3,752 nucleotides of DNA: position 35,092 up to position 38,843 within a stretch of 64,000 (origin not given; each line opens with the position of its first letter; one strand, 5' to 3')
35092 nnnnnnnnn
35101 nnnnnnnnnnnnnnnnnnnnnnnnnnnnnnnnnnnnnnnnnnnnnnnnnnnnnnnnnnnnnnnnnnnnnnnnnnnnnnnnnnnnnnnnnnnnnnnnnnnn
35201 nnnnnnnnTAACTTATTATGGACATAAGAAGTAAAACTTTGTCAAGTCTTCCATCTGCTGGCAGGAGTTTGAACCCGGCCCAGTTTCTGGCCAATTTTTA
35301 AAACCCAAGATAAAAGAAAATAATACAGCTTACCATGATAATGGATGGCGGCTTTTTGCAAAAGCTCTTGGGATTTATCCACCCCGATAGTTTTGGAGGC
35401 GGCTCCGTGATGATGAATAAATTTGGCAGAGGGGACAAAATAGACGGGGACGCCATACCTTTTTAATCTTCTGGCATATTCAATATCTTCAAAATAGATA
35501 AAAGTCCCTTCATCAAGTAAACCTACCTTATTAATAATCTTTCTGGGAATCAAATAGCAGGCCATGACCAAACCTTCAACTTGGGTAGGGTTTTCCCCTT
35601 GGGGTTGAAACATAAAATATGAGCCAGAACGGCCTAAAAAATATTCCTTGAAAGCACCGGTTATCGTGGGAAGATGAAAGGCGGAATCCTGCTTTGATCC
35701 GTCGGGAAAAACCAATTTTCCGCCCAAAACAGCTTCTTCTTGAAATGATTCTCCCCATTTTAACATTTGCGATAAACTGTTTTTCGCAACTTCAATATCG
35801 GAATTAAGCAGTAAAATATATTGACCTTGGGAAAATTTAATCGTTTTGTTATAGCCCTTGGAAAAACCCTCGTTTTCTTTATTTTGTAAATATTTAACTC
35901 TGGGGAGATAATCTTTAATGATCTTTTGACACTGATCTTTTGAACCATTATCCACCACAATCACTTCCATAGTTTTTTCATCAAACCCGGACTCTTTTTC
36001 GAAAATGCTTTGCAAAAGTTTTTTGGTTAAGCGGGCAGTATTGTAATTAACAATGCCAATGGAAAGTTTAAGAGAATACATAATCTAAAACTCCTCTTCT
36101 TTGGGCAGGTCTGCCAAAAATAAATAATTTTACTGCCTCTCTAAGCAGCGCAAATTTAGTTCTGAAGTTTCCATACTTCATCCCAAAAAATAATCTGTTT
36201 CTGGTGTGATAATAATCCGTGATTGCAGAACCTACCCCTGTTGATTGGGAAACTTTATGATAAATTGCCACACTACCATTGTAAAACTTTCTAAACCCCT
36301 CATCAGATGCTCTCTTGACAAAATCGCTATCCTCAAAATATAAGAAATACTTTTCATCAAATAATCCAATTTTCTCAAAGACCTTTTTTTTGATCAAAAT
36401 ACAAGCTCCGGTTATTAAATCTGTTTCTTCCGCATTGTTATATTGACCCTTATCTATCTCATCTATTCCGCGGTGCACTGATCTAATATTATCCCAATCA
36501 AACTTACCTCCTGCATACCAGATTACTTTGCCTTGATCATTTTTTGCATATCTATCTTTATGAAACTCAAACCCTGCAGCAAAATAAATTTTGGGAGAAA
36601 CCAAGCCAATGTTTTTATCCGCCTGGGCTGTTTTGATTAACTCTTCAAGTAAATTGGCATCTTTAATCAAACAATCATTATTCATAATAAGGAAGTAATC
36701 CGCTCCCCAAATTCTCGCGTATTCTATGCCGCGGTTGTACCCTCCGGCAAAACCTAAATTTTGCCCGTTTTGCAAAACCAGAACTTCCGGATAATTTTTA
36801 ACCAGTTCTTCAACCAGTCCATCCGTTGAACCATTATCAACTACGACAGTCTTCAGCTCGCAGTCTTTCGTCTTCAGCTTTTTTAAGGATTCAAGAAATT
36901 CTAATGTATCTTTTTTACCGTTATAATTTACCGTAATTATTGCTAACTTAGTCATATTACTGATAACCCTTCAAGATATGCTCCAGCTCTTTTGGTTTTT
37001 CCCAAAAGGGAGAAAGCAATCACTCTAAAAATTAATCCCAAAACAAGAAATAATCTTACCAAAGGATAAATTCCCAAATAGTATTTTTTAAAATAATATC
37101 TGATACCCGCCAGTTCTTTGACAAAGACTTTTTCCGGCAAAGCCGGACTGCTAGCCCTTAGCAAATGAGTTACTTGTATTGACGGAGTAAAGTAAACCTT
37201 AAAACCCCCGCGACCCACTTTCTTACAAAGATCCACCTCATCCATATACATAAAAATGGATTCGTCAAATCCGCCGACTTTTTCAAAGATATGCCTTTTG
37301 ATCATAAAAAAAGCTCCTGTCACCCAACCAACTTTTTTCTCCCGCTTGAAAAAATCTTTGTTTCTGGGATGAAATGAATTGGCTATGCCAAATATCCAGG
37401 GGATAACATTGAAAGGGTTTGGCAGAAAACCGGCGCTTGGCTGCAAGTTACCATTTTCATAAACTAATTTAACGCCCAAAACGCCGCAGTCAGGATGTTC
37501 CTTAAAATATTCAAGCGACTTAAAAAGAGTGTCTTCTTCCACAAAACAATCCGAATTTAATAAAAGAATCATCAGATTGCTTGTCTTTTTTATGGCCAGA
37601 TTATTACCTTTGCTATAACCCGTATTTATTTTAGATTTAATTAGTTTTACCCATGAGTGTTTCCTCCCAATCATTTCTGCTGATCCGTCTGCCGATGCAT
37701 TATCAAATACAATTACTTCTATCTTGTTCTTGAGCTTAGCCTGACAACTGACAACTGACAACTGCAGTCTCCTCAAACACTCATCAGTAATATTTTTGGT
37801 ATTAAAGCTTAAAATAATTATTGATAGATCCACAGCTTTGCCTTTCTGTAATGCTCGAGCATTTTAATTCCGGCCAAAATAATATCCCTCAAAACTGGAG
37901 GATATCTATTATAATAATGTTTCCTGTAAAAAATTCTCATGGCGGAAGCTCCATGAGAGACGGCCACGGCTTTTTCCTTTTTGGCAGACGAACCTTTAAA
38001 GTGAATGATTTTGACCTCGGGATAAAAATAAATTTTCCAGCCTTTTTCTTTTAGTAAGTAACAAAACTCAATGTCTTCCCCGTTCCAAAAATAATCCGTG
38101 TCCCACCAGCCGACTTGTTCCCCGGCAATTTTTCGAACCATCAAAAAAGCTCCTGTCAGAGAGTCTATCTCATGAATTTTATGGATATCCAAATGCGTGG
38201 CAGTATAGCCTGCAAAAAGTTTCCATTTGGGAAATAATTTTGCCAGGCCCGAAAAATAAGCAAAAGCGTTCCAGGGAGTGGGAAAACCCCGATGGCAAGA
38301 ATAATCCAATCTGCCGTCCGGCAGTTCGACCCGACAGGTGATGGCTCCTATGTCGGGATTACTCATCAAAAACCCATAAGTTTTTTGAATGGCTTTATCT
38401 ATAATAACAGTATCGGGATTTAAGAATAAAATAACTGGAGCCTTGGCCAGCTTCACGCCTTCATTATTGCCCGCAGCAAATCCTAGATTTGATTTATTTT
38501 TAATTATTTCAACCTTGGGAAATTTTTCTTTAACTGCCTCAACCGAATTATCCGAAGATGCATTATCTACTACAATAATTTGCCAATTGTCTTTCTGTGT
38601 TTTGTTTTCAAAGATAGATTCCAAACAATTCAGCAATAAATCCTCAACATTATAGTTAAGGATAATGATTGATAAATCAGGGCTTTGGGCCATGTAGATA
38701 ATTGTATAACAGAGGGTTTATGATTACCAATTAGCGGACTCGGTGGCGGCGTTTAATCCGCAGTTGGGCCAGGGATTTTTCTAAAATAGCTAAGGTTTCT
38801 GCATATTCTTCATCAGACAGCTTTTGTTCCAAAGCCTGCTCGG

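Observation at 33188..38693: Candidate surface glycoprotein and glycosylation locus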

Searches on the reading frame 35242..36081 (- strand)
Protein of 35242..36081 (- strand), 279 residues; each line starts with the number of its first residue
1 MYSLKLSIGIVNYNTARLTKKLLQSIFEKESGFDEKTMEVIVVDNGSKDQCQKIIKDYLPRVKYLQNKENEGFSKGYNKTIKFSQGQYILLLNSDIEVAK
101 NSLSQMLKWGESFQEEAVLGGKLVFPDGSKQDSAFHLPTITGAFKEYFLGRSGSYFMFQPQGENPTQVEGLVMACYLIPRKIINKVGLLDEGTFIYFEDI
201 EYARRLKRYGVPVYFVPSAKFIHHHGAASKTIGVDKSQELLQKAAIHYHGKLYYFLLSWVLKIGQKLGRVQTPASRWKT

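Call 5: search_protein_families(library=ncbifam, proteins=[window:35242-36081:-], max_evalue=0.01)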
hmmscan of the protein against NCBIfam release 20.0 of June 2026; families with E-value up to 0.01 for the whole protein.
window:35242-36081:- (279 aa): 21 families
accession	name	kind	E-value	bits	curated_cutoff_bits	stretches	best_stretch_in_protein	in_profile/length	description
NF041875.1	EPS_EpsD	equivalog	7.4e-19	68.3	370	1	6-225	1-208/325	exopolysaccharide biosynthesis glycosyltransferase EpsD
TIGR01556.1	rhamnosyltran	subfamily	2.5e-16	59.7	200.55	1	31-244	15-221/281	rhamnosyltransferase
NF038302.1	EPS_HpsE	equivalog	2.6e-11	43.1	300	1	5-223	2-222/307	hormogonium polysaccharide biosynthesis glycosyltransferase HpsE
NF007482.0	PRK10073.1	equivalog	4.3e-11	42.4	423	1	4-108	6-108/334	glycosyltransferase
NF050050.1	ProtGlycPglI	equivalog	2.4e-09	37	500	1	5-110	3-108/306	GalNAc(5)-diNAcBac-PP-undecaprenol beta-1,3-glucosyltransferase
TIGR03111.1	glyc2_xrt_Gpos1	hypoth_equivalog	3.9e-09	35.8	363.95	1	8-118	53-164/439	TIGR03111 family XrtG-associated glycosyltransferase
TIGR04195.1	S_glycosyl_SunS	equivalog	4.8e-09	35.5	350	1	7-104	60-149/421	SunS family peptide S-glycosyltransferase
NF007453.0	PRK10018.1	equivalog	1.5e-08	34.7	382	1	6-119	8-120/280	colanic acid biosynthesis glycosyltransferase WcaA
NF050113.1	gal_furan_GlfT1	equivalog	3.3e-08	33.2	330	1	22-79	13-70/290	galactofuranosyltransferase GlfT1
TIGR04017.1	WcaA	equivalog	3.8e-08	33.3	495.75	1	6-120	7-120/279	colanic acid biosynthesis glycosyltransferase WcaA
TIGR03965.1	mycofact_glyco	equivalog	4.1e-08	32.5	280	1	33-226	101-283/467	mycofactocin biosynthesis glycosyltransferase MftF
NF047683.1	TeichurnBiosyTuaG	equivalog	8.7e-08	32.1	400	1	6-109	8-110/252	teichuronic acid biosynthesis protein TuaG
TIGR03937.1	PgaC_IcaA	equivalog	1e-07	31.3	422.3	1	7-108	48-148/407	poly-beta-1,6-N-acetyl-D-glucosamine synthase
NF047588.1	GlcsyltransPgfSStrep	equivalog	1.2e-07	31.3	500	1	4-108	1-108/308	glycosyltransferase PgfS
TIGR04283.1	glyco_like_mftF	equivalog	1.7e-07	31.1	182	1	22-108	13-95/221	TIGR04283 family arsenosugar biosynthesis glycosyltransferase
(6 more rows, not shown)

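Call 6: search_protein_families(library=pfam, proteins=[window:35242-36081:-], max_evalue=0.01)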
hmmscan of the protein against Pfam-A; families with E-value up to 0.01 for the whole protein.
window:35242-36081:- (279 aa): 4 families
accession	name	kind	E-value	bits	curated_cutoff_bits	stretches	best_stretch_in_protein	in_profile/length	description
PF00535.33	Glycos_transf_2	-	2.9e-24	86.3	23.3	1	7-151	1-132/168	Glycosyl transferase family 2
PF13641.12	Glyco_tranf_2_3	-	3.7e-08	34.1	27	1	7-226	4-214/230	Glycosyltransferase like family 2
PF13632.12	Glyco_trans_2_3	-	5.4e-06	26.8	27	1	88-223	1-122/198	Glycosyl transferase family group 2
PF10111.15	Glyco_tranf_2_2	-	2.4e-05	24.4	27.3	1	24-112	17-108/276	Glycosyltransferase like family 2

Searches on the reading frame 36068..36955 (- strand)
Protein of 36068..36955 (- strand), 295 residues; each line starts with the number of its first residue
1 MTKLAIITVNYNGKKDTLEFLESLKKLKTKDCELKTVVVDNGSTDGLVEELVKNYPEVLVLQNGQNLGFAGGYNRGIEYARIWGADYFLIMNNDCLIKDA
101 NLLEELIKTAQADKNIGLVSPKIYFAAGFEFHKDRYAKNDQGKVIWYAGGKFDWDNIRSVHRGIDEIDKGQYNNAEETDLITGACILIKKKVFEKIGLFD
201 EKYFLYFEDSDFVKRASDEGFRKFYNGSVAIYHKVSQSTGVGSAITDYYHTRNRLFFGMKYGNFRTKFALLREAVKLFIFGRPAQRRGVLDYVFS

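Call 5: search_protein_families(library=ncbifam, proteins=[window:36068-36955:-], max_evalue=0.01)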
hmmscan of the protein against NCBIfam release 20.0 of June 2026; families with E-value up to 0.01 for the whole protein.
window:36068-36955:- (295 aa): 11 families
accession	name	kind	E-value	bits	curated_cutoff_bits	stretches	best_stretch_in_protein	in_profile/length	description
TIGR01556.1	rhamnosyltran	subfamily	9.6e-21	74.2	200.55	2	19-123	9-112/281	rhamnosyltransferase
NF050113.1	gal_furan_GlfT1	equivalog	1.3e-11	44.3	330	1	20-123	14-117/290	galactofuranosyltransferase GlfT1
NF007482.0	PRK10073.1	equivalog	4.9e-09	35.6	423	1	2-114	6-114/334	glycosyltransferase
NF041875.1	EPS_EpsD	equivalog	7.6e-09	35.4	370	1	6-112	3-106/325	exopolysaccharide biosynthesis glycosyltransferase EpsD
TIGR04283.1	glyco_like_mftF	equivalog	8e-09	35.4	182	2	4-115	1-103/221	TIGR04283 family arsenosugar biosynthesis glycosyltransferase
TIGR03965.1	mycofact_glyco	equivalog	6.3e-08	31.9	280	1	15-123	87-191/467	mycofactocin biosynthesis glycosyltransferase MftF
NF038302.1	EPS_HpsE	equivalog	4.4e-07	29.2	300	1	4-82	3-79/307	hormogonium polysaccharide biosynthesis glycosyltransferase HpsE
TIGR03937.1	PgaC_IcaA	equivalog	3e-06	26.5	422.3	1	3-119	46-159/407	poly-beta-1,6-N-acetyl-D-glucosamine synthase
TIGR04009.1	wcaE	equivalog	0.00057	19.2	369.2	1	4-106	3-105/248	colanic acid biosynthesis glycosyltransferase WcaE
NF058614.1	PPMAGASynPpgS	equivalog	0.0021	17.5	370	1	35-109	28-103/226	polyprenyl-phospho-N-acetylgalactosaminyl synthase PpgS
NF050819.1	PolSacchBiosHfsG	equivalog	0.003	16.8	500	0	24-113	29-120/302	polysaccharide biosynthesis protein HfsG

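Call 6: search_protein_families(library=pfam, proteins=[window:36068-36955:-], max_evalue=0.01)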
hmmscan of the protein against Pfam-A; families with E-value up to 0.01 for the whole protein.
window:36068-36955:- (295 aa): 4 families
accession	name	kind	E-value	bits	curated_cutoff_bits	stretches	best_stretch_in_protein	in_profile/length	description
PF00535.33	Glycos_transf_2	-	1.4e-19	71.1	23.3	1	6-196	2-167/168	Glycosyl transferase family 2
PF13641.12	Glyco_tranf_2_3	-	3.8e-07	30.8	27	1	5-233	4-211/230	Glycosyltransferase like family 2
PF10111.15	Glyco_tranf_2_2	-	1.8e-06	28.1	27.3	1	21-112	19-108/276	Glycosyltransferase like family 2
PF13632.12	Glyco_trans_2_3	-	0.0071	16.6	27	0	181-269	72-155/198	Glycosyl transferase family group 2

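Call 54: search_solved_structures(query=window:36068-36955:-, max_evalue=0.001)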
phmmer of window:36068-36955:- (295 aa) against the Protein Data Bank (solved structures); distinct sequences matched with E-value up to 0.001: 2.
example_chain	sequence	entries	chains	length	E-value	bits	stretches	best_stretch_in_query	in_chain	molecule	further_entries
9dtp_A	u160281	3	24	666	2.8e-07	33.2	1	56-258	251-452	Galactofuranosyltransferase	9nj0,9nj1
9oa3_A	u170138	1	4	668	2.8e-07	33.2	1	56-258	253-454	Galactofuranosyltransferase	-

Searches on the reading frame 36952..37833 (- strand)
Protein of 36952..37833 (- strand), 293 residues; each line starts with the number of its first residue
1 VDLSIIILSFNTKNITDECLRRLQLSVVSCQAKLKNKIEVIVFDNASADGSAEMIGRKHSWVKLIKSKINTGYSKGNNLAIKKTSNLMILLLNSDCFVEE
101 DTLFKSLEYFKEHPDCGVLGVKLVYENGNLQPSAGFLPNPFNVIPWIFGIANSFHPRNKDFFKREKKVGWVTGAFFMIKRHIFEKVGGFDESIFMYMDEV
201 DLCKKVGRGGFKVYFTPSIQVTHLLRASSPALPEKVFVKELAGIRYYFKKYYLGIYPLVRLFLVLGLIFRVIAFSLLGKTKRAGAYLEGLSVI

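Call 5: search_protein_families(library=ncbifam, proteins=[window:36952-37833:-], max_evalue=0.01)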
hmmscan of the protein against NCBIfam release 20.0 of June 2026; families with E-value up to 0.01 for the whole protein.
window:36952-37833:- (293 aa): 15 families
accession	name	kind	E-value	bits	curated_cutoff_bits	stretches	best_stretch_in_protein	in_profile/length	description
TIGR03965.1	mycofact_glyco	equivalog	2e-14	53.4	280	2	166-227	224-284/467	mycofactocin biosynthesis glycosyltransferase MftF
NF041875.1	EPS_EpsD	equivalog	8.2e-10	38.6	370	1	4-223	2-206/325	exopolysaccharide biosynthesis glycosyltransferase EpsD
TIGR04283.1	glyco_like_mftF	equivalog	3.3e-09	36.7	182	1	3-117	1-105/221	TIGR04283 family arsenosugar biosynthesis glycosyltransferase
NF038302.1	EPS_HpsE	equivalog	5.1e-09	35.5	300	1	1-226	1-225/307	hormogonium polysaccharide biosynthesis glycosyltransferase HpsE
TIGR01556.1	rhamnosyltran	subfamily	6.2e-09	35.4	200.55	1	35-228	19-205/281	rhamnosyltransferase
TIGR03937.1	PgaC_IcaA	equivalog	1.4e-07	30.8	422.3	1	3-118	47-158/407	poly-beta-1,6-N-acetyl-D-glucosamine synthase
NF047683.1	TeichurnBiosyTuaG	equivalog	4e-06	26.7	400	1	3-114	8-115/252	teichuronic acid biosynthesis protein TuaG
NF045692.1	OglycostaseCruG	equivalog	1.1e-05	24.6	600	1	171-221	203-253/386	2'-O-glycosyltransferase CruG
TIGR03111.1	glyc2_xrt_Gpos1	hypoth_equivalog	1.7e-05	23.8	363.95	1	3-119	51-165/439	TIGR03111 family XrtG-associated glycosyltransferase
NF038299.1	EPS_HpsN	equivalog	5.3e-05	22.3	425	1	37-256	30-252/317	hormogonium polysaccharide biosynthesis glycosyltransferase HpsN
NF041394.1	GtaseAglG_Halo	equivalog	0.00028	20.3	440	1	18-203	13-194/304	glucosyl-dolichyl phosphate glucuronosyltransferase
NF050050.1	ProtGlycPglI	equivalog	0.0014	18.1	500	1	3-130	4-127/306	GalNAc(5)-diNAcBac-PP-undecaprenol beta-1,3-glucosyltransferase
NF007482.0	PRK10073.1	equivalog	0.0014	17.7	423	1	2-91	7-91/334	glycosyltransferase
NF050113.1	gal_furan_GlfT1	equivalog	0.0021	17.4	330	0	24-81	17-72/290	galactofuranosyltransferase GlfT1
NF050819.1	PolSacchBiosHfsG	equivalog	0.0077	15.4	500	0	33-106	34-112/302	polysaccharide biosynthesis protein HfsG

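Call 6: search_protein_families(library=pfam, proteins=[window:36952-37833:-], max_evalue=0.01)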
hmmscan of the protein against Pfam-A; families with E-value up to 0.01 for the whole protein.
window:36952-37833:- (293 aa): 6 families
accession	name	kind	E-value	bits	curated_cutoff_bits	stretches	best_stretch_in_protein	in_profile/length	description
PF00535.33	Glycos_transf_2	-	5e-17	62.8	23.3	1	4-186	1-167/168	Glycosyl transferase family 2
PF13641.12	Glyco_tranf_2_3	-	9.1e-10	39.4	27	1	4-229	4-216/230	Glycosyltransferase like family 2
PF10111.15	Glyco_tranf_2_2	-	6.6e-07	29.5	27.3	0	33-108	24-104/276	Glycosyltransferase like family 2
PF13712.12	Glyco_tranf_2_5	-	0.00012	22.4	27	1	71-215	39-179/210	Glycosyltransferase like family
PF13632.12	Glyco_trans_2_3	-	0.00091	19.5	27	1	157-276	58-168/198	Glycosyl transferase family group 2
PF13506.12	Glyco_transf_21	-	0.0042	17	21.7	0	85-222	30-153/174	Glycosyl transferase family 21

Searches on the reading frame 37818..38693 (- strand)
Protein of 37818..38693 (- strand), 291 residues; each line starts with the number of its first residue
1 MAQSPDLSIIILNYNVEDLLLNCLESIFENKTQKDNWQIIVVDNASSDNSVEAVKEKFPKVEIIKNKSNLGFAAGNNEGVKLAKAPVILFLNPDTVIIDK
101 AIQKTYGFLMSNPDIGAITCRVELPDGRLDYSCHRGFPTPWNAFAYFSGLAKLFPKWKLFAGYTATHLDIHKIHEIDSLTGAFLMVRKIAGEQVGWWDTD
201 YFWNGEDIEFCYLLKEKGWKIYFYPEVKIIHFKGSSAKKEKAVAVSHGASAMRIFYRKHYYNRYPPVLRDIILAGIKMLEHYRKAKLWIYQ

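Call 5: search_protein_families(library=ncbifam, proteins=[window:37818-38693:-], max_evalue=0.01)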
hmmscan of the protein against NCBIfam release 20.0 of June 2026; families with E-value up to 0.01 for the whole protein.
window:37818-38693:- (291 aa): 19 families
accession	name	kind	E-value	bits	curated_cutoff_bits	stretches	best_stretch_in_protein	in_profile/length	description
NF038302.1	EPS_HpsE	equivalog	3.3e-19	69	300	2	6-123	2-125/307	hormogonium polysaccharide biosynthesis glycosyltransferase HpsE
TIGR03937.1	PgaC_IcaA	equivalog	5.7e-17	61.8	422.3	2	3-120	43-161/407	poly-beta-1,6-N-acetyl-D-glucosamine synthase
TIGR03965.1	mycofact_glyco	equivalog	2.1e-16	59.9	280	2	4-122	73-191/467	mycofactocin biosynthesis glycosyltransferase MftF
NF041875.1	EPS_EpsD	equivalog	1.5e-15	57.4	370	1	7-104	1-99/325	exopolysaccharide biosynthesis glycosyltransferase EpsD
NF007482.0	PRK10073.1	equivalog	2.2e-13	49.9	423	1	2-103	3-104/334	glycosyltransferase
TIGR03111.1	glyc2_xrt_Gpos1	hypoth_equivalog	1.8e-12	46.8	363.95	1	2-122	46-169/439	TIGR03111 family XrtG-associated glycosyltransferase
TIGR01556.1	rhamnosyltran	subfamily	4.6e-12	45.7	200.55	2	32-110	17-99/281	rhamnosyltransferase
NF053739.1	GlytfEpsEBac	equivalog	4.6e-11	42.2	450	1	5-113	1-111/265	glycosyltransferase EpsE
NF038299.1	EPS_HpsN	equivalog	5.4e-11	42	425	1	6-236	2-225/317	hormogonium polysaccharide biosynthesis glycosyltransferase HpsN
NF047683.1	TeichurnBiosyTuaG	equivalog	2.8e-10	40.3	400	1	2-112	3-114/252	teichuronic acid biosynthesis protein TuaG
TIGR04283.1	glyco_like_mftF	equivalog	1.4e-09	37.9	182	1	7-109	1-97/221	TIGR04283 family arsenosugar biosynthesis glycosyltransferase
NF050050.1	ProtGlycPglI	equivalog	1.3e-08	34.6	500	1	5-104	2-103/306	GalNAc(5)-diNAcBac-PP-undecaprenol beta-1,3-glucosyltransferase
TIGR04195.1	S_glycosyl_SunS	equivalog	2e-08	33.5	350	1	2-99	54-146/421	SunS family peptide S-glycosyltransferase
TIGR04242.1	nodulat_NodC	equivalog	6.2e-07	28.7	550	1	3-120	46-166/395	chitooligosaccharide synthase NodC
NF050113.1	gal_furan_GlfT1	equivalog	5.3e-05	22.7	330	1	10-83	4-75/290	galactofuranosyltransferase GlfT1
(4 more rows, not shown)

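Call 6: search_protein_families(library=pfam, proteins=[window:37818-38693:-], max_evalue=0.01)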
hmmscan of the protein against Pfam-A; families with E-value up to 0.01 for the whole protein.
window:37818-38693:- (291 aa): 5 families
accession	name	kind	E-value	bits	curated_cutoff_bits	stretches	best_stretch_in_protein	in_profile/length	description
PF00535.33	Glycos_transf_2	-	1.5e-27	97.1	23.3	1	8-158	1-150/168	Glycosyl transferase family 2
PF13641.12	Glyco_tranf_2_3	-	2.3e-18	67.5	27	1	5-238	1-218/230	Glycosyltransferase like family 2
PF13632.12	Glyco_trans_2_3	-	1.6e-06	28.5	27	1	172-231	65-122/198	Glycosyl transferase family group 2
PF13712.12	Glyco_tranf_2_5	-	0.00014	22.1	27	1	60-118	29-88/210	Glycosyltransferase like family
PF10111.15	Glyco_tranf_2_2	-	0.00091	19.2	27.3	1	25-99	17-96/276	Glycosyltransferase like family 2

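Call 53: search_solved_structures(query=window:37818-38693:-, max_evalue=0.001)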
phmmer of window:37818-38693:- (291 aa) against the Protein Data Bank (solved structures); distinct sequences matched with E-value up to 0.001: 23.
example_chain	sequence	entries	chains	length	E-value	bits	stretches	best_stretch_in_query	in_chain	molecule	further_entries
6p61_A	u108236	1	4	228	9.2e-14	54.5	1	1-133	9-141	Glycosyltransferase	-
2z87_A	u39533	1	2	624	2.1e-10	43.4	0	4-101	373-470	Chondroitin synthase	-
2z86_A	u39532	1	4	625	2.1e-10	43.4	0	4-101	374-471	Chondroitin synthase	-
5hea_A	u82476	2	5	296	1.4e-08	37.5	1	7-113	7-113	Putative glycosyltransferase (GalT1)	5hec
8vh7_A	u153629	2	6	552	7.4e-08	35.1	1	4-121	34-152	Heparosan synthase B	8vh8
8viw_A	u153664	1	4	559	7.6e-08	35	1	4-121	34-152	Heparosan synthase B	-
6h1j_A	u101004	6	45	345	6.6e-07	32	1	7-112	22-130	Probable ss-1,3-N-acetylglucosaminyltransferase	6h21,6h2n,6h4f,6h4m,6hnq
3l7j_A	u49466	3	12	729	8.9e-07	31.5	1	7-102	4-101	Teichoic acid biosynthesis protein F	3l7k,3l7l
3l7m_A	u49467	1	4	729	8.9e-07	31.5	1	7-102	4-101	Teichoic acid biosynthesis protein F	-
3l7i_A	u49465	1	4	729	8.9e-07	31.5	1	7-102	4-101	Teichoic acid biosynthesis protein F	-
3bcv_A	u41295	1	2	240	1.5e-05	27.5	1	3-98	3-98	Putative glycosyltransferase protein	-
6yv7_B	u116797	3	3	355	1.7e-05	27.3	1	5-127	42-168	Glycosyl transferase, family 2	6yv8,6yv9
6yv7_A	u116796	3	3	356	1.7e-05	27.3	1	5-127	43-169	Glycosyl transferase, family 2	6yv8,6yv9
8bz8_A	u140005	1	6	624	2.8e-05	26.6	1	7-112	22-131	Glycosyltransferase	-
8bz4_A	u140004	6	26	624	2.8e-05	26.6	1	7-112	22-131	Glycosyltransferase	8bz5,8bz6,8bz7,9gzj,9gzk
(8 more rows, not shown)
